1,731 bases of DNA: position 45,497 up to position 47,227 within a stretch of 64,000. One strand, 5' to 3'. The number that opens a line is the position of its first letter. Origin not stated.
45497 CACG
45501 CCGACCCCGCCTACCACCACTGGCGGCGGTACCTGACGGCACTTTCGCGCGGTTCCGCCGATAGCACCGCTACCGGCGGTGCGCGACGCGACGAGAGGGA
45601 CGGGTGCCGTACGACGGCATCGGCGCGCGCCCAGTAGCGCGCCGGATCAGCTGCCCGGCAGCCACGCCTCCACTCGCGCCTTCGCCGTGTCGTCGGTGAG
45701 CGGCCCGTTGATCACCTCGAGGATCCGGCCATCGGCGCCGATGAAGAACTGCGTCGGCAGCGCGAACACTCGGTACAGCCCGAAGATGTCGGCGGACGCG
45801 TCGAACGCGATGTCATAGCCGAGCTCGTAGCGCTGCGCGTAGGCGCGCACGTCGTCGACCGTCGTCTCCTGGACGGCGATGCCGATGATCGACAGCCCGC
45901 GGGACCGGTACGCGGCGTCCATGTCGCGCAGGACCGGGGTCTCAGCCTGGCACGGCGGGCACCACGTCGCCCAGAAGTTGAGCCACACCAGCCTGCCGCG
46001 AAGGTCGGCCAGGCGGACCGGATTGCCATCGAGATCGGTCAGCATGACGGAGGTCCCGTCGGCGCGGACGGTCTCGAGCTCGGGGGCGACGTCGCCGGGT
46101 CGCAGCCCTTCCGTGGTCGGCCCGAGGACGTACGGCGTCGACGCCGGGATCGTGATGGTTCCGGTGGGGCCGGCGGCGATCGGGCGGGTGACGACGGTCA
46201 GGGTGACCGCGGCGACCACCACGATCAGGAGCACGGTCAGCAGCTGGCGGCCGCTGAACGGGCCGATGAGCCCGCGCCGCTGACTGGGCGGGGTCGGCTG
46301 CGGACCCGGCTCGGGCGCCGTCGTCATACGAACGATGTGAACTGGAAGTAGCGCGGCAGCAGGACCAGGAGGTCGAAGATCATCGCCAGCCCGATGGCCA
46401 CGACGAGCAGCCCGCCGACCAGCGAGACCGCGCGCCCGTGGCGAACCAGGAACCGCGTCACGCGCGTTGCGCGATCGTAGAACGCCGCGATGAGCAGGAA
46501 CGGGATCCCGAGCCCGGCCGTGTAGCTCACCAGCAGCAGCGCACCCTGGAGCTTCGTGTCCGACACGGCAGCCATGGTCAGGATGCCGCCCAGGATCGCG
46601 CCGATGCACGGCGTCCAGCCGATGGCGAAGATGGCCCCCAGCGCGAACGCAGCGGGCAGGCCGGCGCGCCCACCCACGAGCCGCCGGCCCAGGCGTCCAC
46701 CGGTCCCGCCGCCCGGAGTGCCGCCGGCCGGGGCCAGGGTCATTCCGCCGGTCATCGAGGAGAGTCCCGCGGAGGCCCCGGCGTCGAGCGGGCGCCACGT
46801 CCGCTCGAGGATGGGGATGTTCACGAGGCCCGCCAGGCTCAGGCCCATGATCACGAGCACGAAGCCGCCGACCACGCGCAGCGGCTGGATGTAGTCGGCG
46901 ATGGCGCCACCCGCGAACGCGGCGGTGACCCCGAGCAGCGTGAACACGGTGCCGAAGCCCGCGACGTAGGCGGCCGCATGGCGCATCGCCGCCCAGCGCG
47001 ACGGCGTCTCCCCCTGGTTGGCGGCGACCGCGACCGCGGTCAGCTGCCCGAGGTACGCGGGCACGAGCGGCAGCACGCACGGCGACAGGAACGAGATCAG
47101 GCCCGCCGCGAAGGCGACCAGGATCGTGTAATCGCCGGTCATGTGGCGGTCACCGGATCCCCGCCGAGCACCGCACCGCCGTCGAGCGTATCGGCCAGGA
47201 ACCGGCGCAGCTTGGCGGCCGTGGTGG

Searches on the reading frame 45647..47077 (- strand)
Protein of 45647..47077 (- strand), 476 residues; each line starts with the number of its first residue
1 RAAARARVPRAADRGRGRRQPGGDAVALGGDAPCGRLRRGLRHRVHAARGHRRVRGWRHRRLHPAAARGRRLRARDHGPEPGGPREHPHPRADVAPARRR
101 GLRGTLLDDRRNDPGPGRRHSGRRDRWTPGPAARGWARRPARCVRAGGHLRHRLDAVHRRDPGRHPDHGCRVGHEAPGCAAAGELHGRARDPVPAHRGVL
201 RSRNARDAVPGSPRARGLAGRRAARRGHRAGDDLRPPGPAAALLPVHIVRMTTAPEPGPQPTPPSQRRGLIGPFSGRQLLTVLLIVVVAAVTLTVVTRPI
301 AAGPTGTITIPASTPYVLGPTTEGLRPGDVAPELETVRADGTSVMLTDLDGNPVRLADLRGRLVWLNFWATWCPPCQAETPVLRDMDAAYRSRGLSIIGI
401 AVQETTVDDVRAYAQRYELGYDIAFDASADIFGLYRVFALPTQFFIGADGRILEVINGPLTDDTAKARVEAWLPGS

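Call 62: search_protein_families(library=pfam, proteins=[window:45647-47077:-], max_evalue=0.001)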
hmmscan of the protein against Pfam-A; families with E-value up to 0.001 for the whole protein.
window:45647-47077:- (476 aa): 4 families
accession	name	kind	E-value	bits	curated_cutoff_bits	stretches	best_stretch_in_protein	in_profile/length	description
PF00578.27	AhpC-TSA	-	1.3e-22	80.4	26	1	344-453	8-122/124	AhpC/TSA family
PF08534.16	Redoxin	-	2.2e-18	66.9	26.6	1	328-466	3-141/148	Redoxin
PF13905.12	Thioredoxin_8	-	1.7e-07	31.9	27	1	361-452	1-94/94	Thioredoxin-like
PF00085.26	Thioredoxin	-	2.9e-05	24.5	23.5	1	363-411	20-62/103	Thioredoxin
